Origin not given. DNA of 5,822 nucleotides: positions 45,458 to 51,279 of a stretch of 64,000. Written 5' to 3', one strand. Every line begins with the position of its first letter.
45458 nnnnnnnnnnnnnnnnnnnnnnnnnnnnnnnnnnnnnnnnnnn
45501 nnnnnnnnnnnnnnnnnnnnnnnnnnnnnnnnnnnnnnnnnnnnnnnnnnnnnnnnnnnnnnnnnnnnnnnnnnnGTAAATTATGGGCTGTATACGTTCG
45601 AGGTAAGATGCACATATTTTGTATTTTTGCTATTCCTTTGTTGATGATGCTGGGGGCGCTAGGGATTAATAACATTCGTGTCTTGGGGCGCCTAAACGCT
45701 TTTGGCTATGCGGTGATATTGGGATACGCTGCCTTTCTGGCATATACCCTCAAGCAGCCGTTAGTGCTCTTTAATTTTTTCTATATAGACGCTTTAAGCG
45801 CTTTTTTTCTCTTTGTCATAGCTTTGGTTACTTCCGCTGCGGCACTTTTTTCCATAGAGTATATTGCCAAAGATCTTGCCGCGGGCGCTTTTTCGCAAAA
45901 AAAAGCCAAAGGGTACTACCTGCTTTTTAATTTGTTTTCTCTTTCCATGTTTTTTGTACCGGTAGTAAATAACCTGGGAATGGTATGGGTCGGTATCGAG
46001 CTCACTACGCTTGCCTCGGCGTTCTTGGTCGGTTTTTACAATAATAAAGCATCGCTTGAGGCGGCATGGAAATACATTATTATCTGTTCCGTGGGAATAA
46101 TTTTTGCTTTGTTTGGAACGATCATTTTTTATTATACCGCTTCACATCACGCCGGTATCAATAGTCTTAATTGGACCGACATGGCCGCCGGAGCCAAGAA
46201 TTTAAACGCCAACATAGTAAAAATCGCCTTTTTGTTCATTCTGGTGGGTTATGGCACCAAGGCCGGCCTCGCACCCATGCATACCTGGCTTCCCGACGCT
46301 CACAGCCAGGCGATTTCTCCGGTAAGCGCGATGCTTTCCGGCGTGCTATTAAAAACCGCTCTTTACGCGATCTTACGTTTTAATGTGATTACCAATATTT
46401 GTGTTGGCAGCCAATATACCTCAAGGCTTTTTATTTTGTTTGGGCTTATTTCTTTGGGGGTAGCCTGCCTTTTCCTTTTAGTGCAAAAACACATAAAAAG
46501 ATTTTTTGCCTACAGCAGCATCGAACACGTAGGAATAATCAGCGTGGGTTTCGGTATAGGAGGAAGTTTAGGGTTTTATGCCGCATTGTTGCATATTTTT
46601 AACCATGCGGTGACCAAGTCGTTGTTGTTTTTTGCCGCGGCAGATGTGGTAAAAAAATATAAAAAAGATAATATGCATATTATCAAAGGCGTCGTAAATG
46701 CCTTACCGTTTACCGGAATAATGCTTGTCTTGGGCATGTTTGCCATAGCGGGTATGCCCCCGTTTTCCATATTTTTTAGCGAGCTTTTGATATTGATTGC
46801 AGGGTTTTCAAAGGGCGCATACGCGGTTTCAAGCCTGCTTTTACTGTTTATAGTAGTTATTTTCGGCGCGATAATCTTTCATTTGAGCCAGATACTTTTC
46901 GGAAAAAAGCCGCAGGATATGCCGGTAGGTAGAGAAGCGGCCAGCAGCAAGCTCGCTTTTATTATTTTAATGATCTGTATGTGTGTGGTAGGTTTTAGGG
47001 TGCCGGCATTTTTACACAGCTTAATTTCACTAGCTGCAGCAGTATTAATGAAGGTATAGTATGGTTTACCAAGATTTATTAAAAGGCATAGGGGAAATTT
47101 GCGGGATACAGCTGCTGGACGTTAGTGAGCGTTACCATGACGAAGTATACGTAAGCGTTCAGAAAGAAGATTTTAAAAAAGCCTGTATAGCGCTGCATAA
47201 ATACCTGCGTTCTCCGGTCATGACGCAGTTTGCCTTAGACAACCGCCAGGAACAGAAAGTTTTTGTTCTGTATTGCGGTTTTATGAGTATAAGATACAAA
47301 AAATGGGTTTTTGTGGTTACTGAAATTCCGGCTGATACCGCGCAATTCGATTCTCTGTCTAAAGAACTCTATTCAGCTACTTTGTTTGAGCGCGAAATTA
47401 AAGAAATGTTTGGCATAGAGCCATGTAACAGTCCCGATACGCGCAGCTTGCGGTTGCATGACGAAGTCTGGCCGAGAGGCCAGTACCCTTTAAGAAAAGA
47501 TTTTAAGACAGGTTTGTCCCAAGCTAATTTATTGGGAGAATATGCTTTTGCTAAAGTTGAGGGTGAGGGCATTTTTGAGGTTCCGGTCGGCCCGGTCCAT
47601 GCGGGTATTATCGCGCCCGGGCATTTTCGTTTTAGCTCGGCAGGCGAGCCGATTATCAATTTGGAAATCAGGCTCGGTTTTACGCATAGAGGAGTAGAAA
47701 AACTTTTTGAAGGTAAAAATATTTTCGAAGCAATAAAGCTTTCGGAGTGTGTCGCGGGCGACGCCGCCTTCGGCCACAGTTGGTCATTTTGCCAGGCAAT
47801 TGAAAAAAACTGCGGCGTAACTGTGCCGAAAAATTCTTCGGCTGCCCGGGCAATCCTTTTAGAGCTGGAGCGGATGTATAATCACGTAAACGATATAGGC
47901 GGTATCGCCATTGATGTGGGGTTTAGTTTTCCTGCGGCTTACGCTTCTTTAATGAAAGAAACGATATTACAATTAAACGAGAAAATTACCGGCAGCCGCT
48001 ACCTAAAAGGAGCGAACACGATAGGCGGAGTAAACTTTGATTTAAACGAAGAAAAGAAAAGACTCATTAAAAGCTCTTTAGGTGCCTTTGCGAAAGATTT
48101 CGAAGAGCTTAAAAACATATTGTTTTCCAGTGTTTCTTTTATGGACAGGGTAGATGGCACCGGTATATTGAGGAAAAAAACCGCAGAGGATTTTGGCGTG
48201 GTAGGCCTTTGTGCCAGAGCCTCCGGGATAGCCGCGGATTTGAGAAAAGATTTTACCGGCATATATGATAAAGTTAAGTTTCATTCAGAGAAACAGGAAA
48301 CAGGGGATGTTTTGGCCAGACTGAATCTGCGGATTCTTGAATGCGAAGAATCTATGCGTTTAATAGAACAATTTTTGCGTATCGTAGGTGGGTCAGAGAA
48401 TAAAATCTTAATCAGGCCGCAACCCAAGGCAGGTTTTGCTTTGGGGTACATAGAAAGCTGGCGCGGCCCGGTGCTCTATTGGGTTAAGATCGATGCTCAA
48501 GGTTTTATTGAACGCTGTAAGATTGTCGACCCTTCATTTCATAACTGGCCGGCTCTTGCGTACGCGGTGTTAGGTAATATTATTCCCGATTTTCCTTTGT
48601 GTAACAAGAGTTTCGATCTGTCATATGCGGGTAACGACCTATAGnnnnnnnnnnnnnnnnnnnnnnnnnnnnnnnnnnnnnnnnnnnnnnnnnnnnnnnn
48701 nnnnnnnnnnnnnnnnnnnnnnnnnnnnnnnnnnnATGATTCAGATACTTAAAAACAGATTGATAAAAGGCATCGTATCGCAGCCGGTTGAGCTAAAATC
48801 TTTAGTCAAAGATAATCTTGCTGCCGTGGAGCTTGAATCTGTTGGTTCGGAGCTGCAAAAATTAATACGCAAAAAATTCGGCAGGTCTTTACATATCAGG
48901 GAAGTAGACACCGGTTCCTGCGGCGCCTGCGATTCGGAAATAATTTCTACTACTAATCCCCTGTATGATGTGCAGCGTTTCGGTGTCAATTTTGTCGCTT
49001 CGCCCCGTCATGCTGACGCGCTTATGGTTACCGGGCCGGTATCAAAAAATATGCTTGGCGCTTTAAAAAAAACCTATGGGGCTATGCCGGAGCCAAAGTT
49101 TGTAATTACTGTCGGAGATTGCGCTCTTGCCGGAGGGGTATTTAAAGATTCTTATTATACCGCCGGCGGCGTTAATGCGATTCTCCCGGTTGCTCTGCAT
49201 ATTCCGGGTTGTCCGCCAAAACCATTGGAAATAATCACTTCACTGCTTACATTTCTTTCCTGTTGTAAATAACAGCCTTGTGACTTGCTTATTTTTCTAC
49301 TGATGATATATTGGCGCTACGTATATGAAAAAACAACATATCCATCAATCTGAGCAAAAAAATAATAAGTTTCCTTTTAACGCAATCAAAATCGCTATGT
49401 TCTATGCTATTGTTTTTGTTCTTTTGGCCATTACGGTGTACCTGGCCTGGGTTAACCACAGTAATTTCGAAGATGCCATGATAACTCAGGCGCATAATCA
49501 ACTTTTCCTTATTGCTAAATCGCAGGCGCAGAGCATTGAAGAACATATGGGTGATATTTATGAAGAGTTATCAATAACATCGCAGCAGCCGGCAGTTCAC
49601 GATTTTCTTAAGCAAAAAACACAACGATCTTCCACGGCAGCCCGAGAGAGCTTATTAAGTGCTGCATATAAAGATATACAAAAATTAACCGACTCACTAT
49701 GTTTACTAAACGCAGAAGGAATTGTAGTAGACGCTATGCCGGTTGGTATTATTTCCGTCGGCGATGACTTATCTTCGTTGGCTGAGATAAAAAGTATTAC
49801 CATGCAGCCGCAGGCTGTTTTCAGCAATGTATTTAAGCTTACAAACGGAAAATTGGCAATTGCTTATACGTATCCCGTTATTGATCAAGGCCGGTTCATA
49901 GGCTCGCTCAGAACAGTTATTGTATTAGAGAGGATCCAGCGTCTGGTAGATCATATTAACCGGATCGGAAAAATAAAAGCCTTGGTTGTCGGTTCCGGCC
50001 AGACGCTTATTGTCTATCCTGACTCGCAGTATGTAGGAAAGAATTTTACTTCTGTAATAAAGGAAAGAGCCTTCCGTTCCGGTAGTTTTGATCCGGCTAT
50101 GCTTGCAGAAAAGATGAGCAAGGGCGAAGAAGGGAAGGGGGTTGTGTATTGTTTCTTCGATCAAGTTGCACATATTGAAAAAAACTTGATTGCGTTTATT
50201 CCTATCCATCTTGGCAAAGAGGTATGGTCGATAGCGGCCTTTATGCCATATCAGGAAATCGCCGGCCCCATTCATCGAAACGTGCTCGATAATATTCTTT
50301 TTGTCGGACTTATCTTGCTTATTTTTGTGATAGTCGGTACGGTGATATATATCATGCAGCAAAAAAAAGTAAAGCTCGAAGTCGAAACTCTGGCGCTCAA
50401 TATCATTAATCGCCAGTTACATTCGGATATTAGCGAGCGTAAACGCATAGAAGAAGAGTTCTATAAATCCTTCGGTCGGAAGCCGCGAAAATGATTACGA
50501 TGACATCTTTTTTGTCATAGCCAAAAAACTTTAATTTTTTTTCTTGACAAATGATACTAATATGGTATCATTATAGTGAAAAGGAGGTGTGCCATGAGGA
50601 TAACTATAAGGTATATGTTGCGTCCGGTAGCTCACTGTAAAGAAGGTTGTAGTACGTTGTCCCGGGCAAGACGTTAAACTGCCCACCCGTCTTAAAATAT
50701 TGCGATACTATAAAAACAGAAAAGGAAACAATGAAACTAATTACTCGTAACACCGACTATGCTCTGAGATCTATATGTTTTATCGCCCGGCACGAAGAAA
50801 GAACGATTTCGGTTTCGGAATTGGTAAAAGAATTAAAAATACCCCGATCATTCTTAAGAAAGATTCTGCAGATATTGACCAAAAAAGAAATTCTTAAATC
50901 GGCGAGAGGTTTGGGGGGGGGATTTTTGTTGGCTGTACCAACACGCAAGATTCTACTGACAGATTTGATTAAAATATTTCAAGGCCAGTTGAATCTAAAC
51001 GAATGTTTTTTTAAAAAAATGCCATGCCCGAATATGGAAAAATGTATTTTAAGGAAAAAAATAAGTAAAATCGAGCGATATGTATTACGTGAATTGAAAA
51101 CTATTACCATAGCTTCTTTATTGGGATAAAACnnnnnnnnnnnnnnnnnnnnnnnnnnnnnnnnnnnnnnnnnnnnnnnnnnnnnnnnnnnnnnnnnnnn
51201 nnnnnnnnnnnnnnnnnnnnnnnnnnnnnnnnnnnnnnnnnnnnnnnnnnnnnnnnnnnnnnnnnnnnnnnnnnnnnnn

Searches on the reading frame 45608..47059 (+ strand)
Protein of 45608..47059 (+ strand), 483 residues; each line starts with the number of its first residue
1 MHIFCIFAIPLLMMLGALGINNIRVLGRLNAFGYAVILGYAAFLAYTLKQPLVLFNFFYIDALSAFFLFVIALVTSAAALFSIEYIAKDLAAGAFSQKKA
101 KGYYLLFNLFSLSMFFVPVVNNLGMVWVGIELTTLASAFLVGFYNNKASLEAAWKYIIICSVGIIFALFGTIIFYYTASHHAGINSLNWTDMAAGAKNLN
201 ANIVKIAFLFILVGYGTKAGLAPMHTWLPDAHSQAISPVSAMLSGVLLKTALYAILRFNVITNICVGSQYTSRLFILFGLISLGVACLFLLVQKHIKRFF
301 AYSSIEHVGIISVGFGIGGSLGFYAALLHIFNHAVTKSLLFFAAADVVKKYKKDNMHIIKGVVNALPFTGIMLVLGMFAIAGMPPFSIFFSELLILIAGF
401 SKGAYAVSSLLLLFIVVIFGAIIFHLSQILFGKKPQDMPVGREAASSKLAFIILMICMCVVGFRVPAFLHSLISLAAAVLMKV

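Call 13: search_protein_families(library=pfam, proteins=[window:45608-47059:+])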
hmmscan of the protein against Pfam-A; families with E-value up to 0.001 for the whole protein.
window:45608-47059:+ (483 aa): 2 families
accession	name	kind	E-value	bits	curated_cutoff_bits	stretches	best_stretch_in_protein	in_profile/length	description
PF00361.26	Proton_antipo_M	-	4e-51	174.4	21.5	1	121-410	2-286/294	NADH:quinone oxidoreductase/Mrp antiporter, TM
PF00662.26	Proton_antipo_N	-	2.7e-06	27.6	24.5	1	58-89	13-44/51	NADH-Ubiquinone oxidoreductase (complex I), chain 5 N-terminus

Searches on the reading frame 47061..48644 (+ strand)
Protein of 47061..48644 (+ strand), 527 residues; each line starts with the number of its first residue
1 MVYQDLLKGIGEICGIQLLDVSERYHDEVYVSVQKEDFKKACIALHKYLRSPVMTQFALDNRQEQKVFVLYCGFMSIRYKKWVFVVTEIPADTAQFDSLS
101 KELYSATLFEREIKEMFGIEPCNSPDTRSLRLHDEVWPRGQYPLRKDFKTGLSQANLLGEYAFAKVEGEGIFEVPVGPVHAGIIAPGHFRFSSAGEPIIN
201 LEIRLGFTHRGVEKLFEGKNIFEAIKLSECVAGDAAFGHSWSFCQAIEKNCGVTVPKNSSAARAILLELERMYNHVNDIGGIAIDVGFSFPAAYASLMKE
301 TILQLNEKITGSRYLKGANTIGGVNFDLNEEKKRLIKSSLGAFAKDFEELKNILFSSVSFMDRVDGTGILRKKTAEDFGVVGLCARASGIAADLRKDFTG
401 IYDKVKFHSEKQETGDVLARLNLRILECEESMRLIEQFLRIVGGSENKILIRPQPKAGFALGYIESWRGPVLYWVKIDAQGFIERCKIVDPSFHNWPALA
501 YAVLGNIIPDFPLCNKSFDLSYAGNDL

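Call 13: search_protein_families(library=pfam, proteins=[window:47061-48644:+])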
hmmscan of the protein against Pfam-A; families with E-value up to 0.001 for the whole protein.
window:47061-48644:+ (527 aa): 3 families
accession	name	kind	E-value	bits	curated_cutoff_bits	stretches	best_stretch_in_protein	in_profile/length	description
PF00346.24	Complex1_49kDa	-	2.5e-39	135.4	24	2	285-441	1-158/271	Respiratory-chain NADH dehydrogenase, 49 Kd subunit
PF00329.25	Complex1_30kDa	-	1.1e-17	65.2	22.5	1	31-150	1-120/124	Respiratory-chain NADH dehydrogenase, 30 Kd subunit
PF00374.24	NiFeSe_Hases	-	2.1e-05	24.1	25.8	1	210-276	1-67/508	Nickel-dependent hydrogenase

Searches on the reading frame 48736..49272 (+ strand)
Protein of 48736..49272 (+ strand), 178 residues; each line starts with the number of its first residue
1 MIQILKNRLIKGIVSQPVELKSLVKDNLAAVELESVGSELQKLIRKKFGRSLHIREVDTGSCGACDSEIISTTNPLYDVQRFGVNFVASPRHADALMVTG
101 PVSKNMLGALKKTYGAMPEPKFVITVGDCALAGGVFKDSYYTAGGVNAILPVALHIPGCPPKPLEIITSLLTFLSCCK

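Call 13: search_protein_families(library=pfam, proteins=[window:48736-49272:+])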
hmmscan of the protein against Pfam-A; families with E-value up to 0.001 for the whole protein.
window:48736-49272:+ (178 aa): 1 family
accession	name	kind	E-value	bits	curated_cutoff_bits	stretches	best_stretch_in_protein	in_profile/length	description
PF01058.29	Oxidored_q6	-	1.3e-27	96.5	27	1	62-171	1-126/128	NADH ubiquinone oxidoreductase, 20 Kd subunit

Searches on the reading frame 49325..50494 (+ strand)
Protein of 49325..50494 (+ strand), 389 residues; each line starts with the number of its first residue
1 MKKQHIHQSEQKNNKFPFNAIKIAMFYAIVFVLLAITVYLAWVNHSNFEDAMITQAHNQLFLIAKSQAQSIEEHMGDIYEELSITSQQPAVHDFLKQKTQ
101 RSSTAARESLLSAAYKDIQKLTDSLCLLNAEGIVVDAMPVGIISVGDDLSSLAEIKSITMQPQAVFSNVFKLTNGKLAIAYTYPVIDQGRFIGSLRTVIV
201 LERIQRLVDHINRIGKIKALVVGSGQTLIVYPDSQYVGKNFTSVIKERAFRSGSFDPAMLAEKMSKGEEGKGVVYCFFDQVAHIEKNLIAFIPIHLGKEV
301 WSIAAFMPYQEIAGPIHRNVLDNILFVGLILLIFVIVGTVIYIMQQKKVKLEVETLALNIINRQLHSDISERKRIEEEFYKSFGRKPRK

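Call 13: search_protein_families(library=pfam, proteins=[window:49325-50494:+])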
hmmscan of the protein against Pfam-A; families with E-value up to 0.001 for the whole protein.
window:49325-50494:+ (389 aa): 2 families
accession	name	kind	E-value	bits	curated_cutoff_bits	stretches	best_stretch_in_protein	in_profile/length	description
PF22309.2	HK-GC-Chemotax_sensor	-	2.1e-10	41.2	27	1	104-197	24-118/122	HK/GC/Chemotaxis protein-like, sensor domain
PF02743.24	dCache_1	-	7e-08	32.7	45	1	51-245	2-204/240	Cache domain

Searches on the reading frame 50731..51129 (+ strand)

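Call 47: search_protein_families(library=pfam, proteins=[window:50731-51129:+])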
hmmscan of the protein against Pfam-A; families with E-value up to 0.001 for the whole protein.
window:50731-51129:+ (132 aa): 2 families
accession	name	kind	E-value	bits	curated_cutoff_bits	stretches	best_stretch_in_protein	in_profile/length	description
PF02082.26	Rrf2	-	3.5e-29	102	30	1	4-131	1-130/132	Iron-dependent Transcriptional regulator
PF12802.13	MarR_2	-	0.00036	21.1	27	1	17-55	13-50/61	MarR family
